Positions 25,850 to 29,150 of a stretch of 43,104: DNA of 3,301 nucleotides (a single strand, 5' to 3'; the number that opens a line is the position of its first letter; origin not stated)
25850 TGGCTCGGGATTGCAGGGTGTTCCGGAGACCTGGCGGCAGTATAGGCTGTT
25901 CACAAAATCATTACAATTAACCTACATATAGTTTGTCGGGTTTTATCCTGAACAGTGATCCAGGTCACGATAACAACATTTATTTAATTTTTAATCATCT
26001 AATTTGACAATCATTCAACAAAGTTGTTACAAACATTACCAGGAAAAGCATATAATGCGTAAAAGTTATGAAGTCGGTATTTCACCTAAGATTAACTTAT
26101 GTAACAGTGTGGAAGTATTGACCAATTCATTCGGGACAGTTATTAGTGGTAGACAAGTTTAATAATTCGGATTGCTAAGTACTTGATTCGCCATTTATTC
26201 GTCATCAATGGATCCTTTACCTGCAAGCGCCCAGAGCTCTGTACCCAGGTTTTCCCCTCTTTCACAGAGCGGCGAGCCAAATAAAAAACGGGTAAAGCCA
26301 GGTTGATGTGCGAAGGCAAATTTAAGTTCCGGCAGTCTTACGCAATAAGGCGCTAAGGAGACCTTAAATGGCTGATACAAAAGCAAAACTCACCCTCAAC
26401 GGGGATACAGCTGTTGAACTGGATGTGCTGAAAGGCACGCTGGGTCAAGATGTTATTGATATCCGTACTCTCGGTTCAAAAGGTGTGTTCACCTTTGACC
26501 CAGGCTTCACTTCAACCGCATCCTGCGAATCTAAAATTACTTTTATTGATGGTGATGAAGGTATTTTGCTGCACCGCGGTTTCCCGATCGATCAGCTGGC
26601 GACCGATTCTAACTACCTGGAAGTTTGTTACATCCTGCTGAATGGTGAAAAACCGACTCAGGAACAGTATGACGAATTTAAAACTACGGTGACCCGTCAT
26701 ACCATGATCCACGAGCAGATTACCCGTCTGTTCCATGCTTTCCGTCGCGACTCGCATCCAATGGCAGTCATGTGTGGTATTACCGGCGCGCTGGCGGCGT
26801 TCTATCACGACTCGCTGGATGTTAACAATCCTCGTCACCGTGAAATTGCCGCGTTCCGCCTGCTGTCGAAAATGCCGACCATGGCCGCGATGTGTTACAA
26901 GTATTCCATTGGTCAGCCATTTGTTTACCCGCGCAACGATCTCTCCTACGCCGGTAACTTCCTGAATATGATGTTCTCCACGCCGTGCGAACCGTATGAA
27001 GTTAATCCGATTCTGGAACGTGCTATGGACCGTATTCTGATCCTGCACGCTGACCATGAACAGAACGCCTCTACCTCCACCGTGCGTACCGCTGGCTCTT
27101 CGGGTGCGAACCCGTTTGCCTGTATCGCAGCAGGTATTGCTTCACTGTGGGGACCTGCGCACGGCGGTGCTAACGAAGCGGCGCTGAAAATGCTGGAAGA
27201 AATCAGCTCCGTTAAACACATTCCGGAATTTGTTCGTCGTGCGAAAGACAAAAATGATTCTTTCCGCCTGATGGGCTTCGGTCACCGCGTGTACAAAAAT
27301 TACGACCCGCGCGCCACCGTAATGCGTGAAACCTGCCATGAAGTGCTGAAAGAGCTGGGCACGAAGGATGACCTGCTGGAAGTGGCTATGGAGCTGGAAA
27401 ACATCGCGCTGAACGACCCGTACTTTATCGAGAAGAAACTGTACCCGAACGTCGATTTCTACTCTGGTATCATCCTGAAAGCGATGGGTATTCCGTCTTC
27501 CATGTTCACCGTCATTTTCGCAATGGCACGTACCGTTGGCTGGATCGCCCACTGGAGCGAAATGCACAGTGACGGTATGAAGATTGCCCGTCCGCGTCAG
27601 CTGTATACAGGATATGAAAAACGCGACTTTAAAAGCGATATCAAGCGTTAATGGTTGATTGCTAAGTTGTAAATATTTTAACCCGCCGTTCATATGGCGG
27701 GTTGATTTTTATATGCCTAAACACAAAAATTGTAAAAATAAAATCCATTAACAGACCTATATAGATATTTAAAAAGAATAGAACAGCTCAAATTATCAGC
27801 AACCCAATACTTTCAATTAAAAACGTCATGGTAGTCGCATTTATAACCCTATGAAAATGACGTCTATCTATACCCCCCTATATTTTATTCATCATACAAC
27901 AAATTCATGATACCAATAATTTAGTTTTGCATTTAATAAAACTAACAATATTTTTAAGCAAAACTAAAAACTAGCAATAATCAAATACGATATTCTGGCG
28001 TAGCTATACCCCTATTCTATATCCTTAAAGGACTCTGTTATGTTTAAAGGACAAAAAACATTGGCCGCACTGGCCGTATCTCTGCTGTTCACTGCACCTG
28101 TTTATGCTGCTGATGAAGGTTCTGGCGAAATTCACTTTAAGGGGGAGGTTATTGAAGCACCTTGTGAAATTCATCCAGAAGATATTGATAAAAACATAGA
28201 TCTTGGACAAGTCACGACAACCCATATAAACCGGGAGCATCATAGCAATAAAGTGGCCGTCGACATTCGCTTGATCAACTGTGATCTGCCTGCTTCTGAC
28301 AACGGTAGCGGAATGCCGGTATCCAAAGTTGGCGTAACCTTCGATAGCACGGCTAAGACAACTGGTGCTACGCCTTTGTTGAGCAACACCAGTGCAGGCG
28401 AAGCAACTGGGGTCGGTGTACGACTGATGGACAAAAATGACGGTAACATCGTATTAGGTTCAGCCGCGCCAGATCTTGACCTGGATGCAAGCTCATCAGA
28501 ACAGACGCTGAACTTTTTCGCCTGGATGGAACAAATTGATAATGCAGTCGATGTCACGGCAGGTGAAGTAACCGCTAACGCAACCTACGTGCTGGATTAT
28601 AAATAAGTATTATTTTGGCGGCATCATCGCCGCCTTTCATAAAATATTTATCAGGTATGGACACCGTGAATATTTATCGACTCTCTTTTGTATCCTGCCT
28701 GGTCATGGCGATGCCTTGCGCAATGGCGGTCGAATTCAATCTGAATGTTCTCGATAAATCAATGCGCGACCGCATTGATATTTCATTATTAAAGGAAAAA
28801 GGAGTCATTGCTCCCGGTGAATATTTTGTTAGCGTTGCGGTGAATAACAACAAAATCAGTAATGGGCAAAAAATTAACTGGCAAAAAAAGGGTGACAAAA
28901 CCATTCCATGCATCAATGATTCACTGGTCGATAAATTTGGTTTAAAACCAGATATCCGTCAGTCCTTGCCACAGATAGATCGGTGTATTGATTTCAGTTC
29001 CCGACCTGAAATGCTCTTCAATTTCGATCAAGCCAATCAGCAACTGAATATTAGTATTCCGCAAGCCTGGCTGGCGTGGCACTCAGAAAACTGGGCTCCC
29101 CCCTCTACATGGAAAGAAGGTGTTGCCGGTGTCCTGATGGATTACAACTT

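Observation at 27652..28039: AT-rich silent-looking promoter region ahead of the cryptic ybgDQPO chaperone-usher fimbrial operon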

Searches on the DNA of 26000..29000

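Call 6: search_rna_families(source=window, start=26000, end=29000, threshold=evalue, max_evalue=1)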
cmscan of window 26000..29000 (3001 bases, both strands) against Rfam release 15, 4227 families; matches with E-value up to 1: 0.
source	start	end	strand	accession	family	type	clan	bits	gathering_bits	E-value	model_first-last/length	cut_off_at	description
